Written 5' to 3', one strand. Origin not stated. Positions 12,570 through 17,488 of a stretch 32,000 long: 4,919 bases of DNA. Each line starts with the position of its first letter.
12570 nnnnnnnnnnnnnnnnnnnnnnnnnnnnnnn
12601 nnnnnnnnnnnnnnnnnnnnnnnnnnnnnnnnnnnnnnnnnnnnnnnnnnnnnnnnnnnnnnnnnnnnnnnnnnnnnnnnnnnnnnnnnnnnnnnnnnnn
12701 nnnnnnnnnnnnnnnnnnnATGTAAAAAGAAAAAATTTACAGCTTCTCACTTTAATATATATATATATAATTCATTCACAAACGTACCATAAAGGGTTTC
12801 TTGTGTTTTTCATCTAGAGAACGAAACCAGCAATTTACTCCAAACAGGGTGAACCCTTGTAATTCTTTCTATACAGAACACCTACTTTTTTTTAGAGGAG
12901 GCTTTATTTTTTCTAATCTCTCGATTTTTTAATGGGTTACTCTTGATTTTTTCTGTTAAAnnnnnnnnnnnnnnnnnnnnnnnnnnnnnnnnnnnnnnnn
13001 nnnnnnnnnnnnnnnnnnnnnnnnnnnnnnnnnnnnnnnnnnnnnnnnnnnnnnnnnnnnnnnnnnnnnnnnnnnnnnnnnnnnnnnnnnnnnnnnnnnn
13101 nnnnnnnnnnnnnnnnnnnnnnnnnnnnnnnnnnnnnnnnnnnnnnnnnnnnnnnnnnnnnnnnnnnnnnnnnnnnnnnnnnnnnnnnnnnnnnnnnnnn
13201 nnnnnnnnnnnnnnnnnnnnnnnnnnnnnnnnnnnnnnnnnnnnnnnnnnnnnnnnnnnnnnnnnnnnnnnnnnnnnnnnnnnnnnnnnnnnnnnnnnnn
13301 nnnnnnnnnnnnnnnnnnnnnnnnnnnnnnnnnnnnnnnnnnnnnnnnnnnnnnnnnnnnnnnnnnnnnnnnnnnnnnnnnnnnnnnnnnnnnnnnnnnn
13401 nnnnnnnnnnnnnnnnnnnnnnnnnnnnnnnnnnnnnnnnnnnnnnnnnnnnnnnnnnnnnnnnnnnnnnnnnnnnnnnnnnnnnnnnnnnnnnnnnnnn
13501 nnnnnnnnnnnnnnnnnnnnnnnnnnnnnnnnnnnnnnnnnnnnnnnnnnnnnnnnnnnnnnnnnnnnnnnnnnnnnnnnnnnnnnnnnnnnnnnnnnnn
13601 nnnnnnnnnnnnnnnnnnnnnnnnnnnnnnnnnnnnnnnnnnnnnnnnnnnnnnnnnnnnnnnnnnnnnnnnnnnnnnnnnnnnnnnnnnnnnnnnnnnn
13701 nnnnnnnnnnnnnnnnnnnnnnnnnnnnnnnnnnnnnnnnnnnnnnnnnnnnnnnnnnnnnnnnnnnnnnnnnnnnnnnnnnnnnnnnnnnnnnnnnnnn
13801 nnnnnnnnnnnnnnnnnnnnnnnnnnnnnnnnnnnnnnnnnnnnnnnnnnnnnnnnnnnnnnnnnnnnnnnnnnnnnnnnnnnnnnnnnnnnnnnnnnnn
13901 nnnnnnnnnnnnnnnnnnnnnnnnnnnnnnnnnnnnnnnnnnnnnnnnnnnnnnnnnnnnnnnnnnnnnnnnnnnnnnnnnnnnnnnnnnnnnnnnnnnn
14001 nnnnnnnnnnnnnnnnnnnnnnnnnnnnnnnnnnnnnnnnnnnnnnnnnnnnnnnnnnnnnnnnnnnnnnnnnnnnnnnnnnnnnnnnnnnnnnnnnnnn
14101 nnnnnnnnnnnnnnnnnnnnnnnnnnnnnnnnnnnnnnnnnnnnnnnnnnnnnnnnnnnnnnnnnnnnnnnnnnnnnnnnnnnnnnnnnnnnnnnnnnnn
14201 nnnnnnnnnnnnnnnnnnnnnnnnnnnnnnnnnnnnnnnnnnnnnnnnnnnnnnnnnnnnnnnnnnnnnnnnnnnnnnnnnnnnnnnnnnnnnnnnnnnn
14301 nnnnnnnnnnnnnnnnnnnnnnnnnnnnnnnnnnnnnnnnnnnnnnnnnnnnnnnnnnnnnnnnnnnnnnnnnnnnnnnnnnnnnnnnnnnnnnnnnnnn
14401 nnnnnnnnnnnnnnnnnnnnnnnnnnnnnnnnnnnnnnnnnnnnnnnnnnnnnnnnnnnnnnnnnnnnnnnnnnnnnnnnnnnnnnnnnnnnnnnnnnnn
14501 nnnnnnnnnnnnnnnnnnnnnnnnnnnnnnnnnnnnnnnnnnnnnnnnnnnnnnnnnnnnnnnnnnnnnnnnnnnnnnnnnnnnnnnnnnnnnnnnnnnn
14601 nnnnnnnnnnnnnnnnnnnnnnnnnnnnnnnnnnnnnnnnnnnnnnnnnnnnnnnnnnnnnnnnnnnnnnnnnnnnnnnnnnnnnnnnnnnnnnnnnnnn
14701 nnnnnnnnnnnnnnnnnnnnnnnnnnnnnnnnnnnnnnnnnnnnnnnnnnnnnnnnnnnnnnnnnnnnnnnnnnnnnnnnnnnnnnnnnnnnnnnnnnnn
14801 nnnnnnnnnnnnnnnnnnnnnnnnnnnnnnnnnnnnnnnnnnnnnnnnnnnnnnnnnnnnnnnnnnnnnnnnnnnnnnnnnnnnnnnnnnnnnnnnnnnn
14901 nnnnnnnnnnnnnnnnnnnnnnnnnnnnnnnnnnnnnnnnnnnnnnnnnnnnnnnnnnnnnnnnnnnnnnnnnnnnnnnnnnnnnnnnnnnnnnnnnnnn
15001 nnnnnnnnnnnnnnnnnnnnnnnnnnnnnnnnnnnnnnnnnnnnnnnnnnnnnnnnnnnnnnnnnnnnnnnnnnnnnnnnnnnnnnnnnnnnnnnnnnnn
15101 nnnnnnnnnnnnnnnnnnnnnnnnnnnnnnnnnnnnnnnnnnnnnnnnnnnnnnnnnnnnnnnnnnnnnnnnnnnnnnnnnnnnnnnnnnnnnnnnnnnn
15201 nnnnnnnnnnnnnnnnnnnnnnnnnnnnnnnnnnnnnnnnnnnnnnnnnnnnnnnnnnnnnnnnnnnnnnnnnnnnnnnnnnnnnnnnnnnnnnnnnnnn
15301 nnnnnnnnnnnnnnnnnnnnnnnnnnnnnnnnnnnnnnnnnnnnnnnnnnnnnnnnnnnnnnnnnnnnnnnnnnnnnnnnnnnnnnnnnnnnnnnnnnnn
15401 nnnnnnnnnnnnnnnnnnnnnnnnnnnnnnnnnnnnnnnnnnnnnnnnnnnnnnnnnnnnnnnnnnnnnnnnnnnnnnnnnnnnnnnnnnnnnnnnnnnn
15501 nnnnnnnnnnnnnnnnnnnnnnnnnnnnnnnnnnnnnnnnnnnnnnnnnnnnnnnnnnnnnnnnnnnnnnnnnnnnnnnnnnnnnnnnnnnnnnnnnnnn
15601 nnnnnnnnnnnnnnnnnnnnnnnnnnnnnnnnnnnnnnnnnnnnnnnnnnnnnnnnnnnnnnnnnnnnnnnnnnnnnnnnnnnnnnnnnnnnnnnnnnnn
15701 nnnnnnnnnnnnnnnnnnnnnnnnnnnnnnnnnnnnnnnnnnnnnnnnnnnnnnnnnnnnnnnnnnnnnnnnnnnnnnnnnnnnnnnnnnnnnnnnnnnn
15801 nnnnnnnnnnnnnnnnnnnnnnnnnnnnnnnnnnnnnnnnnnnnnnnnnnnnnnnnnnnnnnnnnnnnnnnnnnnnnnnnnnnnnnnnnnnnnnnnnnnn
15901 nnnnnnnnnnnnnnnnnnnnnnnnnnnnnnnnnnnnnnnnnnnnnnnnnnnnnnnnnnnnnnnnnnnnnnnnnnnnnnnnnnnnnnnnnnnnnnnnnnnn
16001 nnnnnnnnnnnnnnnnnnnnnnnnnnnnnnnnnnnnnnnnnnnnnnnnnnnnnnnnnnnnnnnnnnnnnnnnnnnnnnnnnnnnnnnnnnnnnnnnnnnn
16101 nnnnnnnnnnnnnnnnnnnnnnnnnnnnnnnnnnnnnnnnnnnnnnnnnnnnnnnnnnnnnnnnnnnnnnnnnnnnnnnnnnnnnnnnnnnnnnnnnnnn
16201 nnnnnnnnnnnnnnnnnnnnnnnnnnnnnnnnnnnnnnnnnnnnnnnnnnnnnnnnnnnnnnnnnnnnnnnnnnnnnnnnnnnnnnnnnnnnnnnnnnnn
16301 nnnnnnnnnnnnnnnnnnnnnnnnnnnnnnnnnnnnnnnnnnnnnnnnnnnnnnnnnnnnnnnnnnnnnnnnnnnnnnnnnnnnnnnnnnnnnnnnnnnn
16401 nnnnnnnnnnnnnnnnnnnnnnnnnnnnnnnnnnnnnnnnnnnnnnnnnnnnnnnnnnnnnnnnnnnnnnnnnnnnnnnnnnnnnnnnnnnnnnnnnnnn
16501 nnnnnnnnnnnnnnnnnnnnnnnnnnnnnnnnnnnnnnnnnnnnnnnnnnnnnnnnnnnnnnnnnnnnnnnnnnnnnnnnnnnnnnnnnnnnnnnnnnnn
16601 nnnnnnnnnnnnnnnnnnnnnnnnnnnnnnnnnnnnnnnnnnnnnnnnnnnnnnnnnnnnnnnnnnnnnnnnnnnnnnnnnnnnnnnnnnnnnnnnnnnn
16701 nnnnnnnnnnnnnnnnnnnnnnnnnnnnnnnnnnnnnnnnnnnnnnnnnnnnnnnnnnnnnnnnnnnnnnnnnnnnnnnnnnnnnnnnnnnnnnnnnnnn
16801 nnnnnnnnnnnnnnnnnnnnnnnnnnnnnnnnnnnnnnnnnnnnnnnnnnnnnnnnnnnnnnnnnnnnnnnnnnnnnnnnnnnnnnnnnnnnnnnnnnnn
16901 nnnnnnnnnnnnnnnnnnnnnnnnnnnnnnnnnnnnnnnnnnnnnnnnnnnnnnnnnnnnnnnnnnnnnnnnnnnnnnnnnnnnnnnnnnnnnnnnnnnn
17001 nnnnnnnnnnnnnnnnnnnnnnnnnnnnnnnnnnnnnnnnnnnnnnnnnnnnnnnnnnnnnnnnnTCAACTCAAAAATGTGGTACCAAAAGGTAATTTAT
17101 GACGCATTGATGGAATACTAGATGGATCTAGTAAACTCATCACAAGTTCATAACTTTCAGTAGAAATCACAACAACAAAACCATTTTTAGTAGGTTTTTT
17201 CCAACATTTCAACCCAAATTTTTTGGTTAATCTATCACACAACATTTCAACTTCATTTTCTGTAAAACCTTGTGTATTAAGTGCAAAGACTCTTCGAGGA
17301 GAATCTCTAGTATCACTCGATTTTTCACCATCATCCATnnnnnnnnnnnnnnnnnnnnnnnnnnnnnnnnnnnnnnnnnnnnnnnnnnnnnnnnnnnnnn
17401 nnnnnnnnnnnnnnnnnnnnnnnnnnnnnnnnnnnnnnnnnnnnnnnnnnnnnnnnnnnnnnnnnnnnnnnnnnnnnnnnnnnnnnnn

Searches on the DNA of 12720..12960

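Call 30: search_rna_families(source=window, start=12720, end=12960, threshold=evalue, max_evalue=10, show_alignments=2)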
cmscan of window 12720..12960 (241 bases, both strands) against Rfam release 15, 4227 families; matches with E-value up to 10: 5.
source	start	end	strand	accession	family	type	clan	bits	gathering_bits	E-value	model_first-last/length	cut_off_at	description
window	12846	12913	-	RF02780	PutA_thermometer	Cis-reg; thermoregulator;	-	16.7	51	1.1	1-72/72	no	PutA 5' UTR thermometer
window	12747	12838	-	RF02217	ZNFX1-AS1_3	Gene; lncRNA;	-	15.7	60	3.3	1-87/87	no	ZNFX1 antisense RNA 1 conserved region 3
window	12909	12929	+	RF01328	CRISPR-DR17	Gene; CRISPR;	CL00014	14.5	42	6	1-25/25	no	CRISPR RNA direct repeat element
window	12721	12809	+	RF00558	L20_leader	Cis-reg; leader;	-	12.6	58.7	6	1-127/127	no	Ribosomal protein L20 leader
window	12798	12829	-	RF00202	snoR66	Gene; snRNA; snoRNA; CD-box;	-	12.2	43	9.9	31-62/76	no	Small nucleolar RNA R66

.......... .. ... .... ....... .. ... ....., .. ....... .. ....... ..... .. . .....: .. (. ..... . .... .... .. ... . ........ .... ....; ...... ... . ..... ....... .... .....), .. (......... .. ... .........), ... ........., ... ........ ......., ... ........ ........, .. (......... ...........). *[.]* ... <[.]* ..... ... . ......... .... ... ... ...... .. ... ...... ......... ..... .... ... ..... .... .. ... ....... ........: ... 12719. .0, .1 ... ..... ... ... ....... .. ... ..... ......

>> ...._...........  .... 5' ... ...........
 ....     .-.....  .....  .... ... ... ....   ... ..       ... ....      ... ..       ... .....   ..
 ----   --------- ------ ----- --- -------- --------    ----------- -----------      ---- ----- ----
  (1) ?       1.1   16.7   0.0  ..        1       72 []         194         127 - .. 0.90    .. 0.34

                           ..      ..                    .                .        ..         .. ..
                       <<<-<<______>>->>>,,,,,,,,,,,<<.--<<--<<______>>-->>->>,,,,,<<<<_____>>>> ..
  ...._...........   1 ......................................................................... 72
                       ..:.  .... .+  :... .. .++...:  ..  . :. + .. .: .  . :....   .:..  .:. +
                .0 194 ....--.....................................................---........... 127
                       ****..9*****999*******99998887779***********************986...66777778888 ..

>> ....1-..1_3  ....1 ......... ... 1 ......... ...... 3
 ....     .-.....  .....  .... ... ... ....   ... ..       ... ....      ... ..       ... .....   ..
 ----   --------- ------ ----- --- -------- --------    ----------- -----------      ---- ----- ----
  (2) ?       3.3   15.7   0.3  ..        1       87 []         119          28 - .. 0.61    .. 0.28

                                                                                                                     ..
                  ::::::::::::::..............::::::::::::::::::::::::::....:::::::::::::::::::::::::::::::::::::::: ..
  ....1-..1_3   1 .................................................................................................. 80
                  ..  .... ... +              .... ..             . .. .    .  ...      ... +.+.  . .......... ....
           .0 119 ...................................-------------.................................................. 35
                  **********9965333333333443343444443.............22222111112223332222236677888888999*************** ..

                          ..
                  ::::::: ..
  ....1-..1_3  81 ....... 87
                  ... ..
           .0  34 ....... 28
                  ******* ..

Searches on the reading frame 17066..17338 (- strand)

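Call 9: search_protein_families(library=pfam, proteins=[window:17066-17338:-])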
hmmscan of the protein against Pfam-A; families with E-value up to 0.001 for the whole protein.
window:17066-17338:- (90 aa): 1 family
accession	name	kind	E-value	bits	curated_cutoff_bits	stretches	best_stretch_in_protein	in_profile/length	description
PF03161.18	LAGLIDADG_2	-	6.9e-10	39.6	25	1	1-64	109-166/168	LAGLIDADG DNA endonuclease family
